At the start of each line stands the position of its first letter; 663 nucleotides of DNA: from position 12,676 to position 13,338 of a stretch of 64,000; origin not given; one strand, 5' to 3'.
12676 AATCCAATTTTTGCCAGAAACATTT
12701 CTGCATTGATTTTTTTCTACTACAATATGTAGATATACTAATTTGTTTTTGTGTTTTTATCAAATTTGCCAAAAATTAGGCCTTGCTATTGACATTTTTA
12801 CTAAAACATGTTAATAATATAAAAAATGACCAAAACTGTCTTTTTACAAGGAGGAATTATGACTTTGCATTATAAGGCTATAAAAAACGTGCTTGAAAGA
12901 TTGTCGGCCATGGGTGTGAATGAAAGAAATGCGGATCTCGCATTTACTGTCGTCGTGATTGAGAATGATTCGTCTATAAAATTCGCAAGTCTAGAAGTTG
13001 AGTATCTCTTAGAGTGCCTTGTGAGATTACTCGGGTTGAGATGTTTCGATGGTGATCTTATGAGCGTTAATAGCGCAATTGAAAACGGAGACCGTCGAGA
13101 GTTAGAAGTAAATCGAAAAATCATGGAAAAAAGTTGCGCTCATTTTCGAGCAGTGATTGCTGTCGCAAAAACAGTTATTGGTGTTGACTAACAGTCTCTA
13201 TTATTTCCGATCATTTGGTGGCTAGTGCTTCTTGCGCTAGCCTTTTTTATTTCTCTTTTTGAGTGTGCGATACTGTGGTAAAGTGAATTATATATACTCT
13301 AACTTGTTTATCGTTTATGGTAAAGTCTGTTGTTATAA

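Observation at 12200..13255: Two tandem, self-contained small-protein cassettes (promoter, SD, ~108-aa ORF, terminator) between dus and the sanA-like gene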

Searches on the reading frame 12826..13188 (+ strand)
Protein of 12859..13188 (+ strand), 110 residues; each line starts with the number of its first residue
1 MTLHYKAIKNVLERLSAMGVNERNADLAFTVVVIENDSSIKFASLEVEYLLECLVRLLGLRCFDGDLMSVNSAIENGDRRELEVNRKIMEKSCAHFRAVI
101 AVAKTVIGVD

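Call 7: search_protein_families(library=pfam, proteins=[window:12859-13188:+, window:12826-13188:+], max_evalue=10)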
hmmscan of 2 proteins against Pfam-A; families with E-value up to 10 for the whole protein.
window:12859-13188:+ (110 aa): 1 family
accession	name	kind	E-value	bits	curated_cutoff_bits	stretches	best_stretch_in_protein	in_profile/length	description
PF06904.17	Extensin-like_C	-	0.097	13.3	25.4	1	59-101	112-151/176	Extensin-like protein C-terminus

window:12826-13188:+ (121 aa): 1 family
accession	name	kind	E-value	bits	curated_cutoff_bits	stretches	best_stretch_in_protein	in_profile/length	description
PF06904.17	Extensin-like_C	-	0.12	13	25.4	1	70-112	112-151/176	Extensin-like protein C-terminus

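Call 8: search_protein_families(library=phrogs, proteins=[window:12859-13188:+], max_evalue=10)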
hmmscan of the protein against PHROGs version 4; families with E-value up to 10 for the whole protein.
window:12859-13188:+ (110 aa): 0 families

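Call 9: search_protein_families(library=padloc, proteins=[window:12859-13188:+], max_evalue=10)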
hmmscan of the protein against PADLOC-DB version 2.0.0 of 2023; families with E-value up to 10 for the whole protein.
window:12859-13188:+ (110 aa): 0 families

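Call 16: find_homologous_proteins(query=window:12859-13188:+, max_evalue=0.01)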
Query window:12859-13188:+ (110 aa): 1 proteins with E <= 0.01 among 6 candidates.
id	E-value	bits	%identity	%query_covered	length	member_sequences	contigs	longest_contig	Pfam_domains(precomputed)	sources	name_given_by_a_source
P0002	1.2e-62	226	100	100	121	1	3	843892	-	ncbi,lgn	-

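Call 38: predict_structure(protein=window:12859-13188:+)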
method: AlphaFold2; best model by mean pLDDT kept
length: 110 residues; sequences in the alignment: 1
mean_pLDDT: 50.7   pTM: 0.40
mean pLDDT of the five models: 50.7, 45.5, 44.9, 44.0, 43.5
residues with pLDDT >= 90: 0; 70-90: 1; 50-70: 64; < 50: 45
segments of 3 or more residues with pLDDT < 50: 1-5, 19-52, 108-110
pLDDT, mean of each block of 10 residues (from residue 1): 46 55 44 35 39 51 53 60 64 60 52
secondary structure, 60 per line:
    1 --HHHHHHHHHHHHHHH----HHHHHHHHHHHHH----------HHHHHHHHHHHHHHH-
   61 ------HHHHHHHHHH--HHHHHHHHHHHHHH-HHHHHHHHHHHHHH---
elements in order: H3-17 H22-34 H45-59 H67-76 H79-92 H94-107

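Call 45: search_protein_families(library=ncbifam, proteins=[window:12859-13188:+], max_evalue=10)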
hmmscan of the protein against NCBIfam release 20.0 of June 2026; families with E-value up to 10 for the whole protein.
window:12859-13188:+ (110 aa): 0 families

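Call 59: search_dna_similar(query=window:12859-13188:+, collection=phages, mode=protein, max_evalue=1)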
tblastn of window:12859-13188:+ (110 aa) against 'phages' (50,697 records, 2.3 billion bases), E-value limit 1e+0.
No match.

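Call 60: search_dna_similar(query=window:12859-13188:+, collection=plasmids, mode=protein, max_evalue=1)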
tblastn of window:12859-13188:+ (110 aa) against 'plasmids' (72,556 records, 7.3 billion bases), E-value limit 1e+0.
No match.
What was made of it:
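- On Mobile-element or phage cargo: B has no tblastn hit in phages or plasmids (calls 59, 60).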

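Call 75: fold_search(model_id=the predicted structure, library=pdb)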
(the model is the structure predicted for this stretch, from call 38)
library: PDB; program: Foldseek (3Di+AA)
matches with E <= 10: 35; with E <= 0.001: 0
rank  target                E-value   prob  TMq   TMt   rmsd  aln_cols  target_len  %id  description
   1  8fih_A                1.7e+00  0.08  0.22  0.23  15.3       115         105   15  Multi-state design of two-state switchable hinge proteins (released 2023-08-16)
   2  9b8k                  2.7e+00  0.05  0.23  0.03  14.9       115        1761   15  Cryo-EM structure of human dysferlin monomer (released 2024-11-27)
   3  8gs7_MODEL_1_A        4.4e+00  0.09  0.35  0.30  12.1       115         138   14  SOLUTION NMR STRUCTURE OF N-TERMINAL DOMAIN OF TRICONEPHILA CLAVIPES MAJOR AMPULLATE SPIDROIN 2 (released 2023-03-15)
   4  8do6_C                4.4e+00  0.02  0.17  0.17  12.2       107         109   17  The structure of S. epidermidis Cas10-Csm bound to target RNA (released 2023-06-21)
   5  3ffl_A                5.2e+00  0.04  0.23  0.20  13.8       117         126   13  Crystal Structure of the N-terminal Domain of Anaphase-Promoting Complex Subunit 7 (released 2008-12-16)
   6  8t5e_A                6.9e+00  0.06  0.30  0.26  13.5       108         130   18  De novo design of high-affinity protein binders to bioactive helical peptides (released 2024-01-10)
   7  9qwr_B                6.9e+00  0.02  0.19  0.14  18.6       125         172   13  MIC60 helical bundle dimer (released 2026-02-25)
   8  3bjb_D                6.9e+00  0.02  0.17  0.12  13.8       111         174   14  Crystal structure of a TetR transcriptional regulator from Rhodococcus sp. RHA1 (released 2007-12-18)
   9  9dt9_A                7.3e+00  0.05  0.26  0.26  15.5       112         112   15  Crystal Structure of 231_C2_TrkA (released 2025-04-23)
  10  2v5d                  7.3e+00  0.05  0.27  0.06  14.9       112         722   12  Structure of a Family 84 Glycoside Hydrolase and a Family 32 Carbohydrate-Binding Module in Tandem from Clostridium perf (released 2009-01-27)
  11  5n77_A                7.3e+00  0.02  0.22  0.11  16.3       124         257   10  Crystal structure of the cytosolic domain of the CorA magnesium channel from Escherichia coli in complex with magnesiu (released 2017-07-12)
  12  5aqf_D                7.3e+00  0.02  0.17  0.17  15.1       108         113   14  Fragment-based screening of HSP70 sheds light on the functional role of ATP-binding site residues (released 2016-10-05)
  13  9g9g_B                7.3e+00  0.01  0.16  0.14  11.8       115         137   20  CryoEM structure of Enterococcus italicus Csm-crRNA-CTR1 complex (4.3) bound to AMPNPP (released 2025-01-29)
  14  5ij7_S                7.7e+00  0.03  0.23  0.21  12.4       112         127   14  Structure of Hs/AcPRC2 in complex with a pyridone inhibitor (released 2016-05-04)
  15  5ij7_T                7.7e+00  0.03  0.24  0.21  12.4       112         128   14  Structure of Hs/AcPRC2 in complex with a pyridone inhibitor (released 2016-05-04)
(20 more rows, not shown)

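Call 81: search_solved_structures(query=window:12859-13188:+, max_evalue=10)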
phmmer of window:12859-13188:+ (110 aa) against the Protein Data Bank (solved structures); distinct sequences matched with E-value up to 10: 2.
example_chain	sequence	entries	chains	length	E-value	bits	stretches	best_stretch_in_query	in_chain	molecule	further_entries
5l2x_A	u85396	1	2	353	0.44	14.2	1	4-80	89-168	DNA-directed primase/polymerase protein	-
7jk1_A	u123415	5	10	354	0.44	14.2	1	4-80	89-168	DNA-directed primase/polymerase protein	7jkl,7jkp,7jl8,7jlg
